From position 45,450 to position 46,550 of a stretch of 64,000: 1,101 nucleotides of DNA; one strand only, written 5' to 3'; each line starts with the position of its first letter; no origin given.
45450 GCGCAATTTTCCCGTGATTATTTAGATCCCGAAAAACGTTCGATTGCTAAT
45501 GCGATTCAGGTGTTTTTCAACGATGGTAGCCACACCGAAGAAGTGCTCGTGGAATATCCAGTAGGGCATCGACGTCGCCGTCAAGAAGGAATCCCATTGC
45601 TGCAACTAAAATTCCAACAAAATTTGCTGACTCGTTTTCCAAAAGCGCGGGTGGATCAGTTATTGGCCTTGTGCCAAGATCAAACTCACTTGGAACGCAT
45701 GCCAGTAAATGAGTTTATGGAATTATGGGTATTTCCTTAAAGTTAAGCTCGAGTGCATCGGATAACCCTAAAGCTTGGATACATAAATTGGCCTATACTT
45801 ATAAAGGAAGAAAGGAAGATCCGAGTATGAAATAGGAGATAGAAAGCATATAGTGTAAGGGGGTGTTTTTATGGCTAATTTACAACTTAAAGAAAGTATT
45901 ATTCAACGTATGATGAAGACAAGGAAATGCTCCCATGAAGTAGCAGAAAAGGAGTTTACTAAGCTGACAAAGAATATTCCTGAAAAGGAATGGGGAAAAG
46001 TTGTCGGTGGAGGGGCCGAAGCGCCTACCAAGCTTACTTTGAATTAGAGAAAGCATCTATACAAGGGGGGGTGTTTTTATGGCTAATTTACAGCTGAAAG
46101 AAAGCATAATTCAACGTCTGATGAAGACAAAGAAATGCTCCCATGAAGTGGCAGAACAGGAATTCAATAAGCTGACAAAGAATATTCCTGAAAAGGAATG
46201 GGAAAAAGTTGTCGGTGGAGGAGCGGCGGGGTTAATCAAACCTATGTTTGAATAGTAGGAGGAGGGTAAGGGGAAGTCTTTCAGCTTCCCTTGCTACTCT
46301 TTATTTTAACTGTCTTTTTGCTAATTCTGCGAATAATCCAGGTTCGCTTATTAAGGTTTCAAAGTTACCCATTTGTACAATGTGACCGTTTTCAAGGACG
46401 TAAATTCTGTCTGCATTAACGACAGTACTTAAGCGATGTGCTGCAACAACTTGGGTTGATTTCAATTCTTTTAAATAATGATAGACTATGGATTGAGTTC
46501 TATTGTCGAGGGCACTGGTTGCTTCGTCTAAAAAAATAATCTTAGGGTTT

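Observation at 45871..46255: Tandem pair of 58-aa double-glycine-leader peptides with a conserved leader and unrelated 11-aa cores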

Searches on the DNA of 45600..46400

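Call 77: search_rna_families(source=window, start=45600, end=46400, threshold=evalue, max_evalue=1)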
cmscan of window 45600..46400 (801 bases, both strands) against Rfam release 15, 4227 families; matches with E-value up to 1: 1.
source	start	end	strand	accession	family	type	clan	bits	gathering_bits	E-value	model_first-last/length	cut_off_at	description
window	46098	46142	-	RF04048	mir-7927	Gene; miRNA;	-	22.6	75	0.06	1-56/56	no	mir-7927 microRNA precursor family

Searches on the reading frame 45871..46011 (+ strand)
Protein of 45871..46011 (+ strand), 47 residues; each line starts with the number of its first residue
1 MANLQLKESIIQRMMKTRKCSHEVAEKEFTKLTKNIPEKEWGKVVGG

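Call 73: find_related_loci(query=A5, collection=metagenome_contigs, flank=8000)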
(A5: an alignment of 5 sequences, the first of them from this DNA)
Query A5 (47 aa) in metagenome_contigs; peptide patterns used: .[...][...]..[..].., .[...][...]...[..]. (x = any residue, [..] = any of these).
474 stretches matched a pattern, but none encodes a relative of the query by tblastn (E <= 1e-3).

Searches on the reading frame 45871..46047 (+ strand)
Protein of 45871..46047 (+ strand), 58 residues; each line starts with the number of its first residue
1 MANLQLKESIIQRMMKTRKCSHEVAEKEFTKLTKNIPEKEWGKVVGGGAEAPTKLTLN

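Call 6: search_protein_families(library=pfam, proteins=[window:45871-46047:+], max_evalue=0.1)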
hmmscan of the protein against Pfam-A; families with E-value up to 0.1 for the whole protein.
window:45871-46047:+ (58 aa): 0 families

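Call 7: search_protein_families(library=ncbifam, proteins=[window:45871-46047:+], max_evalue=0.1)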
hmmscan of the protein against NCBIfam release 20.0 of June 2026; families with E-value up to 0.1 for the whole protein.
window:45871-46047:+ (58 aa): 0 families

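Call 9: find_homologous_proteins(query=window:45871-46044:+, max_evalue=10)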
Query seq(58 aa) (58 aa): 2 proteins with E <= 10 among 2 candidates.
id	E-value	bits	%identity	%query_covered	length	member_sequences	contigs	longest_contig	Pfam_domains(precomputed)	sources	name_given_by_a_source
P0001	2.1e-30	120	100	100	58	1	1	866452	-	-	-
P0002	3.1e-21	91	90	84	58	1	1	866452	-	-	-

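Call 10: find_encoding_contigs(protein=P0001, flank=2000, max_places=5)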
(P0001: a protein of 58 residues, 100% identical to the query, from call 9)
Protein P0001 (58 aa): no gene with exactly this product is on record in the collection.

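Call 11: search_protein_families(library=ncbifam, proteins=[window:45871-46044:+], max_evalue=10)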
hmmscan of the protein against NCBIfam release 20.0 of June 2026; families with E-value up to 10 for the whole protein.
seq(58 aa): 0 families

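Call 29: find_homologous_proteins(query=A1, max_evalue=10)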
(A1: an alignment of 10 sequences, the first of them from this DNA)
Query A1 (10 sequences) (48 aa, profile of the alignment): 30 proteins with E <= 10 among 278 candidates.
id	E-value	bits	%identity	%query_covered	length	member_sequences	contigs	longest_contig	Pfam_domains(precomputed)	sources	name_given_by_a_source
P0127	1.1e-19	88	43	88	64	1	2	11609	-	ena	-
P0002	1.0e-18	85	90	100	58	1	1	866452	-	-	-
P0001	1.8e-18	84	100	100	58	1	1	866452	-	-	-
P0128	2.0e-18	84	32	96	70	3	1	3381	-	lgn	-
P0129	2.2e-18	84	62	98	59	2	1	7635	-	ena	-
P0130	2.4e-18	84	66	98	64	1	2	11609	-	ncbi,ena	-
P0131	2.5e-18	84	64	98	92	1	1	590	-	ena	-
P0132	2.6e-18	83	60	100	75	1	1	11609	-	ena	-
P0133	6.4e-18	82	32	96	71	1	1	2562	-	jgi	jgi:hypothetical protein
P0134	6.9e-18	82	32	96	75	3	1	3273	-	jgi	jgi:hypothetical protein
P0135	7.1e-18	82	40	96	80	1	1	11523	-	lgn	-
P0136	8.6e-18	82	33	98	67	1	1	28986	-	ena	-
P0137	1.0e-17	82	32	96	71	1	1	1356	-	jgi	jgi:hypothetical protein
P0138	1.0e-17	82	32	96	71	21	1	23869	-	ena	-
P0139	3.4e-17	80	31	98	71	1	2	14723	-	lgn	-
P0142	3.6e-16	77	45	88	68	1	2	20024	-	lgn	-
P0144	3.8e-16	77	32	96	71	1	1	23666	-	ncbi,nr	ncbi:MAG: hypothetical protein JSR33_01830 [Proteobacteria bacterium]|nr:hypothetical protein [Pseud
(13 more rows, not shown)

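Call 37: search_protein_families(library=ncbifam, alignment_id=A2, max_evalue=10)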
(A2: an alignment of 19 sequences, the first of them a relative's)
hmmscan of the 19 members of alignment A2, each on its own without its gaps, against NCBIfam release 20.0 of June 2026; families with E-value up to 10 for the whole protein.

A. member 1, P0001 (58 aa): 0 families

B. families by the number of members that match (of 19 scanned): 9 families
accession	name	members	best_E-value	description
NF009812.0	PRK13297.1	3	0.016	tRNA CCA-pyrophosphorylase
NF009924.0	PRK13385.1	2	0.0066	2-C-methyl-D-erythritol 4-phosphate cytidylyltransferase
NF003608.0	PRK05257.2-4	2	0.032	malate:quinone oxidoreductase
NF003604.0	PRK05257.1-3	1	0.073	malate:quinone oxidoreductase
NF047982.1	T4SS_WalE1_fam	1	0.073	actin-bundling T4SS effector WalE1 family protein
NF003610.0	PRK05257.3-1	1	0.074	malate:quinone oxidoreductase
TIGR02495.1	NrdG2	1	0.1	anaerobic ribonucleoside-triphosphate reductase activating protein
NF053825.1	PdgNdpepShyA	1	0.13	peptidoglycan DD-endopeptidase ShyA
TIGR04553.1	ABC_peri_selen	1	0.16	putative selenate ABC transporter substrate-binding protein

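Call 38: search_protein_families(library=pfam, alignment_id=A2, max_evalue=10)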
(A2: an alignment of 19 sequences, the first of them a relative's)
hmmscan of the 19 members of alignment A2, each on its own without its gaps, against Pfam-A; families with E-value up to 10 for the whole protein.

A. member 1, P0001 (58 aa): 0 families

B. families by the number of members that match (of 19 scanned): 14 families
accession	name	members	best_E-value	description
PF00373.23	FERM_M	2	0.033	FERM central domain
PF08965.17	Aca2_YdiL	1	0.009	Aca2/YdiL-like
PF09728.14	Taxilin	1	0.021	Myosin-like coiled-coil protein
PF06039.21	Mqo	1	0.032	Malate:quinone oxidoreductase (Mqo)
PF01785.22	Closter_coat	1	0.034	Closterovirus coat protein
PF11569.14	Homez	1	0.056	Homeodomain leucine-zipper encoding, Homez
PF07466.16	DUF1517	1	0.057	Protein of unknown function (DUF1517)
PF09435.16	DUF2015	1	0.06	Fungal protein of unknown function (DUF2015)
PF19083.5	DUF5774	1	0.066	Family of unknown function (DUF5774)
PF24769.1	At2g29880_C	1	0.095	At2g29880 C-terminal domain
PF14991.11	MLANA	1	0.11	Protein melan-A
PF04604.19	L_biotic_typeA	1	0.15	Type-A lantibiotic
PF05191.20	ADK_lid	1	0.19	Adenylate kinase, active site lid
PF18594.6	Sas6_CC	1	1.1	Sas6/XLF/XRCC4 coiled-coil domain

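Call 41: search_protein_representatives(alignment_id=A2)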
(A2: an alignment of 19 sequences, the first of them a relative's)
Query: 19 sequences, 69 profile positions. Proteins with E-value up to 0.001 (for the whole library): 25; up to 1e-10: 10; up to 1e-30: 0. The best 25 are listed.
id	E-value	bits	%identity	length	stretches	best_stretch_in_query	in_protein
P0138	1.3e-26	108.3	-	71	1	1-69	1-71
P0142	2.5e-21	91.3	-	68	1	1-62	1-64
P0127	2.2e-20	88.3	-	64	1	1-61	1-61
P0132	8.6e-20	86.4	-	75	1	4-68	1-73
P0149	6.3e-19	83.7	-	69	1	4-68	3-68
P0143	2.3e-15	72.2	-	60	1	4-59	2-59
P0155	2.0e-14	69.3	-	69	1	4-59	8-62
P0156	3.0e-13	65.5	-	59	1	4-49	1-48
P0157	1.1e-11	60.5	-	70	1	5-55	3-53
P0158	1.4e-11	60.1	-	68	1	11-54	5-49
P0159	1.2e-10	57.1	-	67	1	4-57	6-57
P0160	4.4e-09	52.1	-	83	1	4-60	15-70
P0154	5.1e-08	48.7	-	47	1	18-54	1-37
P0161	1.2e-07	47.5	-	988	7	36-56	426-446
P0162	1.4e-07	47.3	-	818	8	16-39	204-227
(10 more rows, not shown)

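Call 49: find_encoding_contigs(protein=P0144, flank=10000, max_places=1)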
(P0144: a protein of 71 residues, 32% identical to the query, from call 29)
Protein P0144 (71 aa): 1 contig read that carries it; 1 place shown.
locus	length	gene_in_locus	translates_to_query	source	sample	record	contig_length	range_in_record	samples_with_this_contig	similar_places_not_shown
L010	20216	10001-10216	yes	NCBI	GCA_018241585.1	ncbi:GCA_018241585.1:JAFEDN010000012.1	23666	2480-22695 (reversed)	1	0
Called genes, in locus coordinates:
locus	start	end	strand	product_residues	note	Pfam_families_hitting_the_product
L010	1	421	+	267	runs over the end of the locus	PF01925:TauE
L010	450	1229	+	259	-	PF01790:LGT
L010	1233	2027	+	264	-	PF00303:Thymidylat_synt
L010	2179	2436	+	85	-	PF02604:PhdYeFM_antitox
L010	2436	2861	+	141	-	PF01850:PIN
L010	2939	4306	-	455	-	PF00171:Aldedh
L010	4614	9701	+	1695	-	PF13606:Ank_3 (faint), PF12796:Ank_2, PF00023:Ank (weak), PF13637:Ank_4, PF13857:Ank_5, PF13637:Ank_4 (weak), PF02338:OTU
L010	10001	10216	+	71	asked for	-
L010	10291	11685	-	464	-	PF22694:CtpB_N-like, PF00595:PDZ, PF13180:PDZ_2, PF17820:PDZ_6, PF03572:Peptidase_S41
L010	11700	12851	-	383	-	PF01551:Peptidase_M23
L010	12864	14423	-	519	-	PF01676:Metalloenzyme, PF06415:iPGM_N, PF01663:Phosphodiest (weak)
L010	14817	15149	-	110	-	-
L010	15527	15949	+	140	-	PF00581:Rhodanese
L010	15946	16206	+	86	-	PF00462:Glutaredoxin, PF13417:GST_N_3 (weak), PF13409:GST_N_2 (weak)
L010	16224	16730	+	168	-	PF02556:SecB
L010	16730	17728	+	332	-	PF01210:NAD_Gly3P_dh_N, PF07479:NAD_Gly3P_dh_C, PF20618:GPD_NAD_C_bact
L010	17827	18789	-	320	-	-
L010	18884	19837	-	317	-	PF02016:Peptidase_S66, PF17676:Peptidase_S66C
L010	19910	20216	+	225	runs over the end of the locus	PF22624:AASDHPPT_N (weak), PF01648:ACPS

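Call 50: find_encoding_contigs(protein=P0142, flank=10000, max_places=1)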
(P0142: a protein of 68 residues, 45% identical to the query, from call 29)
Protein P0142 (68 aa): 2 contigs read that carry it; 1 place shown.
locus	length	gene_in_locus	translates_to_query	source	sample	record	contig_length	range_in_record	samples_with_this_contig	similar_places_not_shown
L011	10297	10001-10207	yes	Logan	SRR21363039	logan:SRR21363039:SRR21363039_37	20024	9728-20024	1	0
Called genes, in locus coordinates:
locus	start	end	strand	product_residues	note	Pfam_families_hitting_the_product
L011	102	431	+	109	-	PF00583:Acetyltransf_1, PF13508:Acetyltransf_7, PF13673:Acetyltransf_10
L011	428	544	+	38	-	-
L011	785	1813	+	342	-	PF04471:Mrr_cat (weak), PF13156:Mrr_cat_2 (faint)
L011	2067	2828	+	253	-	PF00376:MerR, PF13411:MerR_1, PF07739:TipAS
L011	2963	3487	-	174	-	-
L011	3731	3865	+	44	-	-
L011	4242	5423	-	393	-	-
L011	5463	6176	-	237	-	PF01738:DLH, PF12146:Hydrolase_4 (faint), PF02230:Abhydrolase_2, PF00326:Peptidase_S9 (weak)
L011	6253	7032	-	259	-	PF01925:TauE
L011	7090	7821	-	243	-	-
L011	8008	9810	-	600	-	-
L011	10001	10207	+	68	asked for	-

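Call 55: predict_structure(alignment_id=A4)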
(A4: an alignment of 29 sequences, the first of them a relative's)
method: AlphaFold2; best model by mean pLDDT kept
length: 58 residues; sequences in the alignment: 29
mean_pLDDT: 73.0   pTM: 0.52
mean pLDDT of the five models: 73.0, 72.9, 71.6, 71.2, 70.2
residues with pLDDT >= 90: 0; 70-90: 39; 50-70: 9; < 50: 10
segments of 3 or more residues with pLDDT < 50: 50-58
pLDDT, mean of each block of 10 residues (from residue 1): 73 84 86 80 63 46
secondary structure, 60 per line:
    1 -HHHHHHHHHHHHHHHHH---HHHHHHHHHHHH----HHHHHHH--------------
elements in order: H2-18 H22-33 H38-44

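Call 59: fold_search(model_id=the predicted structure, library=pdb)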
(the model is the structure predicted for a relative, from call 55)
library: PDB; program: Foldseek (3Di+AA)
matches with E <= 10: 24; with E <= 0.001: 0
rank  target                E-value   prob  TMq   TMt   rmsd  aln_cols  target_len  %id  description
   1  7ef7                  3.8e+00  0.38  0.50  0.14   4.8        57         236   16  Crystal Structure of Xanthosine monophosphate phosphatase complex with XMP (released 2021-11-03)
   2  2dal_MODEL_1_A        3.8e+00  0.15  0.40  0.38   7.9        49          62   16  Solution Structure of the Novel Identified UBA-like Domain in the N-terminal of Human Fas Associated Factor 1  (released 2006-06-14)
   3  7ef6                  4.0e+00  0.33  0.49  0.14   5.6        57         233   16  Crystal Structure of Xanthosine monophosphate phosphatase in the unliganded state (released 2021-11-03)
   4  8aa9_A                5.4e+00  0.28  0.52  0.20   2.6        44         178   20  Crystal structure of the Rpa1 AROD-OB-1 domains (released 2023-05-03)
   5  8aa9_B                5.4e+00  0.25  0.51  0.20   2.6        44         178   20  Crystal structure of the Rpa1 AROD-OB-1 domains (released 2023-05-03)
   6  7oa5_G                5.4e+00  0.21  0.46  0.18   3.7        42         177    7  RUVA COMPLEXED TO A HOLLIDAY JUNCTION. (released 2021-04-28)
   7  6wsh_A                6.1e+00  0.41  0.65  0.22   2.4        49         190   16  Crystal structure of EutV from Enterococcus faecalis (released 2021-05-05)
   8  7oa5_D                6.1e+00  0.20  0.46  0.17   3.8        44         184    7  RUVA COMPLEXED TO A HOLLIDAY JUNCTION. (released 2021-04-28)
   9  6ww6_B                6.5e+00  0.47  0.66  0.22   2.0        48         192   17  Crystal structure of EutV bound to RNA (released 2021-11-24)
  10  7z15_K                6.5e+00  0.21  0.44  0.14   3.0        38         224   24  E. coli C-P lyase bound to a PhnK/PhnL dual ABC dimer and ADP + Pi (released 2022-06-22)
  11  7oa5_H                7.3e+00  0.18  0.49  0.19   4.0        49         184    6  RUVA COMPLEXED TO A HOLLIDAY JUNCTION. (released 2021-04-28)
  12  7oa5_F                7.3e+00  0.16  0.45  0.17   4.0        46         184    6  RUVA COMPLEXED TO A HOLLIDAY JUNCTION. (released 2021-04-28)
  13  7oa5_E                7.3e+00  0.15  0.44  0.17   4.0        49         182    6  RUVA COMPLEXED TO A HOLLIDAY JUNCTION. (released 2021-04-28)
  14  1s8n                  7.8e+00  0.35  0.65  0.22   2.1        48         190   14  Crystal structure of Rv1626 from Mycobacterium tuberculosis (released 2004-09-21)
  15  1qo0_E                7.8e+00  0.35  0.65  0.21   2.3        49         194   12  Amide receptor of the amidase operon of Pseudomonas aeruginosa (AmiC) complexed with the negative regulator AmiR. (released 1999-12-23)
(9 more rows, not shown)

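Call 75: find_related_loci(query=A6, collection=metagenome_contigs, flank=8000)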
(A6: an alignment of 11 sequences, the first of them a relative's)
Query A6 (71 aa) in metagenome_contigs; peptide patterns used: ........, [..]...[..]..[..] (x = any residue, [..] = any of these).
295 stretches matched a pattern; 5 encode a relative of the query (tblastn E <= 1e-3); 5 distinct loci.
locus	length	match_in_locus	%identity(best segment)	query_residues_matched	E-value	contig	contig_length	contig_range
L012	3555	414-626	83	1-71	9e-41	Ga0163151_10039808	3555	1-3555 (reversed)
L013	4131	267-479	83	1-71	8e-41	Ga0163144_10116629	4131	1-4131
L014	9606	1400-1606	85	1-71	3e-38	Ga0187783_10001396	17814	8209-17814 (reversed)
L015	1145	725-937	77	1-71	1e-37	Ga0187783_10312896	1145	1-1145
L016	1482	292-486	68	7-71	7e-31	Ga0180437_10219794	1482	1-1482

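Call 83: search_protein_families(library=pfam, proteins=[L011:8008-9810:-], max_evalue=1)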
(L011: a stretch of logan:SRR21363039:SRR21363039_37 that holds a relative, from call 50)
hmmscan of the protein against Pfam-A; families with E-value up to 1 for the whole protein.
L011:8008-9810:- (600 aa): 2 families
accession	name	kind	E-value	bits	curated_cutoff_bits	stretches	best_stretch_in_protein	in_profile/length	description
PF11272.13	DUF3072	-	0.038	14.3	27.5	1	67-107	2-41/56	Protein of unknown function (DUF3072)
PF05227.19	CHASE3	-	0.076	13.4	28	1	422-475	67-121/138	CHASE3 domain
